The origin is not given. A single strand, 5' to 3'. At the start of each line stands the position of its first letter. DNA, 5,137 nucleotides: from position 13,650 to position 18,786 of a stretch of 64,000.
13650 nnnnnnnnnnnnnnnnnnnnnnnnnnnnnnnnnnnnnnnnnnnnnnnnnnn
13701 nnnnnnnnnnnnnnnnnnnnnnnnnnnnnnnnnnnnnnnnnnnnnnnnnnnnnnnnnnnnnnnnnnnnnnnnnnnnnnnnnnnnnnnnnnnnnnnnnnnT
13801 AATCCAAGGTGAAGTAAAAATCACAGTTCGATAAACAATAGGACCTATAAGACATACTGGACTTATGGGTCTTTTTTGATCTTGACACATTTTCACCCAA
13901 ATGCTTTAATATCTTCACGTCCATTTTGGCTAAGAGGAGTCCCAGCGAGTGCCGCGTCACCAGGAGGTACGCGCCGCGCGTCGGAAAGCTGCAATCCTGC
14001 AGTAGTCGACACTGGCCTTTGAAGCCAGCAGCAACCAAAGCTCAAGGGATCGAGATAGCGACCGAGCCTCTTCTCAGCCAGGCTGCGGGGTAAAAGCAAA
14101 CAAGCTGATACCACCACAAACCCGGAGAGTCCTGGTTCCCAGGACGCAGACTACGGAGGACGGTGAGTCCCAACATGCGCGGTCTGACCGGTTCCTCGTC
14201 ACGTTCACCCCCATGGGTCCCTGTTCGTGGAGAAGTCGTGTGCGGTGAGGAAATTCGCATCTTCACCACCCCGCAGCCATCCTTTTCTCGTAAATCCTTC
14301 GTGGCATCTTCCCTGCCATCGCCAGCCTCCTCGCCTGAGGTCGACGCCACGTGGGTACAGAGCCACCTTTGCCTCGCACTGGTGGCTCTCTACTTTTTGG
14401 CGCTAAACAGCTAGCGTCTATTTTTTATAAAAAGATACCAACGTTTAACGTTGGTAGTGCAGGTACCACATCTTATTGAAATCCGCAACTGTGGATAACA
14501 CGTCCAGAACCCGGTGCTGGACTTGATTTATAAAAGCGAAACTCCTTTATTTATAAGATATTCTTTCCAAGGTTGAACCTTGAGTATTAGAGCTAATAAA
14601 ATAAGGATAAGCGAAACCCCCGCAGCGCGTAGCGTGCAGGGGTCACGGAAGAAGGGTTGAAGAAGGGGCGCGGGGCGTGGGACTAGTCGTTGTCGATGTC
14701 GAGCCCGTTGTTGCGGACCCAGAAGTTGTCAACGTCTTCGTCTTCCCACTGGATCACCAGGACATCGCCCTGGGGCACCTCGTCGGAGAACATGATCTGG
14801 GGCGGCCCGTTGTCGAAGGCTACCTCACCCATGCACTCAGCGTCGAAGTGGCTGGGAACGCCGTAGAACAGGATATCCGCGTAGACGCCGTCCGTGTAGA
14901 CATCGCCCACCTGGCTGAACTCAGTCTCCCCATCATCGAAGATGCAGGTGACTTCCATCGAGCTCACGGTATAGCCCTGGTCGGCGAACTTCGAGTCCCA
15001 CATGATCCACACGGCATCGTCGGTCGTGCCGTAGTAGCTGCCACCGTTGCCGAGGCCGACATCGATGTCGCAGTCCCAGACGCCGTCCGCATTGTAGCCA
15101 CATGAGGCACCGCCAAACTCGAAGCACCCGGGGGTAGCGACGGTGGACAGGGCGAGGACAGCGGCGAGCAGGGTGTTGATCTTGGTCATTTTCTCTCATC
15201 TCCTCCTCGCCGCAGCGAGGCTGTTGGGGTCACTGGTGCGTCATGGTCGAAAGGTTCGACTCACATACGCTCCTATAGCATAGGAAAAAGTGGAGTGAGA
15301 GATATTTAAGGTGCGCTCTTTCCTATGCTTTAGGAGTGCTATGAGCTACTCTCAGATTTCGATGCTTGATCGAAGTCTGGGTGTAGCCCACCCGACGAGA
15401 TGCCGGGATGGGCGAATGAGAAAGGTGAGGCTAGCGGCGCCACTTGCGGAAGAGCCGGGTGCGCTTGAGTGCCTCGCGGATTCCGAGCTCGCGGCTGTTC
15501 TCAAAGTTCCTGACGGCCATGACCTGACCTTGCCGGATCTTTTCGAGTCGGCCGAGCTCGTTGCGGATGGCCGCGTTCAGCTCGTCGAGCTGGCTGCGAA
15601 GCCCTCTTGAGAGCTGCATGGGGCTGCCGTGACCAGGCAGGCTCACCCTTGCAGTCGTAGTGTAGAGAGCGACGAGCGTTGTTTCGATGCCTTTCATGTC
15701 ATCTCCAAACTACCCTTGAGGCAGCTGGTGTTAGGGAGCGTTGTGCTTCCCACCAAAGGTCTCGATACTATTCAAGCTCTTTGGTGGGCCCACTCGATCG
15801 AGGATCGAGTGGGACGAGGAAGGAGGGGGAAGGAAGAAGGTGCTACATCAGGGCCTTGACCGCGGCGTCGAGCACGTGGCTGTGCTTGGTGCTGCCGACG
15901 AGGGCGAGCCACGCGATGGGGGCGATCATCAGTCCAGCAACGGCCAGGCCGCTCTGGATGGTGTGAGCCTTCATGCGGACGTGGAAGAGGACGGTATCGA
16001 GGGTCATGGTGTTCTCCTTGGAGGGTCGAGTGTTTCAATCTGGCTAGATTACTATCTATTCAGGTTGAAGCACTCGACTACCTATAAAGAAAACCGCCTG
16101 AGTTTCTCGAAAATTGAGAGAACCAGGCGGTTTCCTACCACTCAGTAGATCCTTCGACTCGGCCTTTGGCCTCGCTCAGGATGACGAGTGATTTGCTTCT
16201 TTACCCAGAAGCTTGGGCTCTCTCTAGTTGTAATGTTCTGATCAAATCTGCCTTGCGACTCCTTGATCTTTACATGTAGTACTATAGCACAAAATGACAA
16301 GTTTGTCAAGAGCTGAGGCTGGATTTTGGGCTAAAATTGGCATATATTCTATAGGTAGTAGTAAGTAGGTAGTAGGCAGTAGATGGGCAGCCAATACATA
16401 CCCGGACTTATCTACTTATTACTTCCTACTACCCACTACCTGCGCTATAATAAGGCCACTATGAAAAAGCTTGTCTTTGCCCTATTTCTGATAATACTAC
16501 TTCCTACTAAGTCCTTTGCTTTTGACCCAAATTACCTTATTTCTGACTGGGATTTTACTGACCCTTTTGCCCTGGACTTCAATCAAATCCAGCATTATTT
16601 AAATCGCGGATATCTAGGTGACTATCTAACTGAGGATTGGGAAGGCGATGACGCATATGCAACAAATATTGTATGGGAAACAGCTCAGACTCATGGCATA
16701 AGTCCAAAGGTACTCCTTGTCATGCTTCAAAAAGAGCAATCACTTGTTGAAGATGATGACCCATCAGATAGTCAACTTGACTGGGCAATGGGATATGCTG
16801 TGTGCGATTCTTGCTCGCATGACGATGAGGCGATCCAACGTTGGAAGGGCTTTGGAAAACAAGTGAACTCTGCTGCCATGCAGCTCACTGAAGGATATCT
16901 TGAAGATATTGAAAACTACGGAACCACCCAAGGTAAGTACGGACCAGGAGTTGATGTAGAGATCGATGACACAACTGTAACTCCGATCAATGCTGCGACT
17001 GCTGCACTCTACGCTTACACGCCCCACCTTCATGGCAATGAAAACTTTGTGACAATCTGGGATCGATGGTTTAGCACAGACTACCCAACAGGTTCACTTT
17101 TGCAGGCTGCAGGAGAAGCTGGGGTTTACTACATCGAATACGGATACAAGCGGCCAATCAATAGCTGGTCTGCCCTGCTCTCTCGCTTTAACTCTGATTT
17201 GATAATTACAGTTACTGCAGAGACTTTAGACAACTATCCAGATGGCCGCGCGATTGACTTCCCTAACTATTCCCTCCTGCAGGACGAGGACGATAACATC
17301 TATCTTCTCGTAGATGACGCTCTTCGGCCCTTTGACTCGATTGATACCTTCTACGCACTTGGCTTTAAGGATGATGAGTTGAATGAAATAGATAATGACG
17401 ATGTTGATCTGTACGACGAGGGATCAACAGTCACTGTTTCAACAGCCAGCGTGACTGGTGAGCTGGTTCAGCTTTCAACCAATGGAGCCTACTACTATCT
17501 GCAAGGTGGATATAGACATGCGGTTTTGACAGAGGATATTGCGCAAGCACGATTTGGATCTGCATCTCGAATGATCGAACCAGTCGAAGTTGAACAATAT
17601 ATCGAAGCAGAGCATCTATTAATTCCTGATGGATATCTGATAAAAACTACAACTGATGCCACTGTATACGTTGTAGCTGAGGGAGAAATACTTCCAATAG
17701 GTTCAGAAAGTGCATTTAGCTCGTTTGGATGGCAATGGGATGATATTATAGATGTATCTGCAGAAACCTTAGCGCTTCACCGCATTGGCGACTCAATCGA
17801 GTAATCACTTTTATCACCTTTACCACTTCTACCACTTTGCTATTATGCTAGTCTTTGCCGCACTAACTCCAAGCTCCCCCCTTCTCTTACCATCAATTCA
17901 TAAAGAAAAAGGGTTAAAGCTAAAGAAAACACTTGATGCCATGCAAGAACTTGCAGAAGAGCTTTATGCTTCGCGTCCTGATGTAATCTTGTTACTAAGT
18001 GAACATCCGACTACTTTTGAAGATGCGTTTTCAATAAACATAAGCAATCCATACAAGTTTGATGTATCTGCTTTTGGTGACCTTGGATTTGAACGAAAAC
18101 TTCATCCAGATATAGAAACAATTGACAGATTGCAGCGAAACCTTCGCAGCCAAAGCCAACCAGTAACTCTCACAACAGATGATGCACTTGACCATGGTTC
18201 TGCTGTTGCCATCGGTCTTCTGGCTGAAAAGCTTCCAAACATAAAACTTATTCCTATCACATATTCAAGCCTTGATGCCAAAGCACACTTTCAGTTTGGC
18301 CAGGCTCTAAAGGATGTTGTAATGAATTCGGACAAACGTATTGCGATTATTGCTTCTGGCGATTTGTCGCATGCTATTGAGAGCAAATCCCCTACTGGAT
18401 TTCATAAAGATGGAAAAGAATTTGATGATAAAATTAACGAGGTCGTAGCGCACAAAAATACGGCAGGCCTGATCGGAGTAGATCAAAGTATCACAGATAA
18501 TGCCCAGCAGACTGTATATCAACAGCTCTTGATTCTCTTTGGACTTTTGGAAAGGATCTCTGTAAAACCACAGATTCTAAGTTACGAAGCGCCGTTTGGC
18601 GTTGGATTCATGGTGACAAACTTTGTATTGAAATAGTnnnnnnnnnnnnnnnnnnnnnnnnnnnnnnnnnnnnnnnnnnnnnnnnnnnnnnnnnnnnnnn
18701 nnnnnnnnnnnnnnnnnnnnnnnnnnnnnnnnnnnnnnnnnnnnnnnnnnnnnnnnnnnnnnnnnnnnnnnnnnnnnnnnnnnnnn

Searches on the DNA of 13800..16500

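Call 39: search_rna_families(source=window, start=13800, end=16500, threshold=evalue, max_evalue=1)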
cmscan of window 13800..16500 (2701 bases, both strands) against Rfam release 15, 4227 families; matches with E-value up to 1: 1.
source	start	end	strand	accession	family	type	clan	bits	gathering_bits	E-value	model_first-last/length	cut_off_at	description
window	16349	16461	-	RF00690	MIR408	Gene; miRNA;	-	18.3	64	0.4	1-126/126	no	MIR408 microRNA precursor family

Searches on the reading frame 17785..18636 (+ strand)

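Call 70: search_protein_families(library=pfam, proteins=[window:17785-18636:+], max_evalue=0.001)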
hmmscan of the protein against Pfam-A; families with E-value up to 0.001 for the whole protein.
window:17785-18636:+ (283 aa): 2 families
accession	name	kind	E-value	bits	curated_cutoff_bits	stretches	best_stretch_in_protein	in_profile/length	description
PF02900.23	LigB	-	3.9e-27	95.4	26.3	1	26-277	3-268/269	Catalytic LigB subunit of aromatic ring-opening dioxygenase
PF01875.22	Memo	-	3.6e-06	26.8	27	1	106-200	94-184/269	Memo-like protein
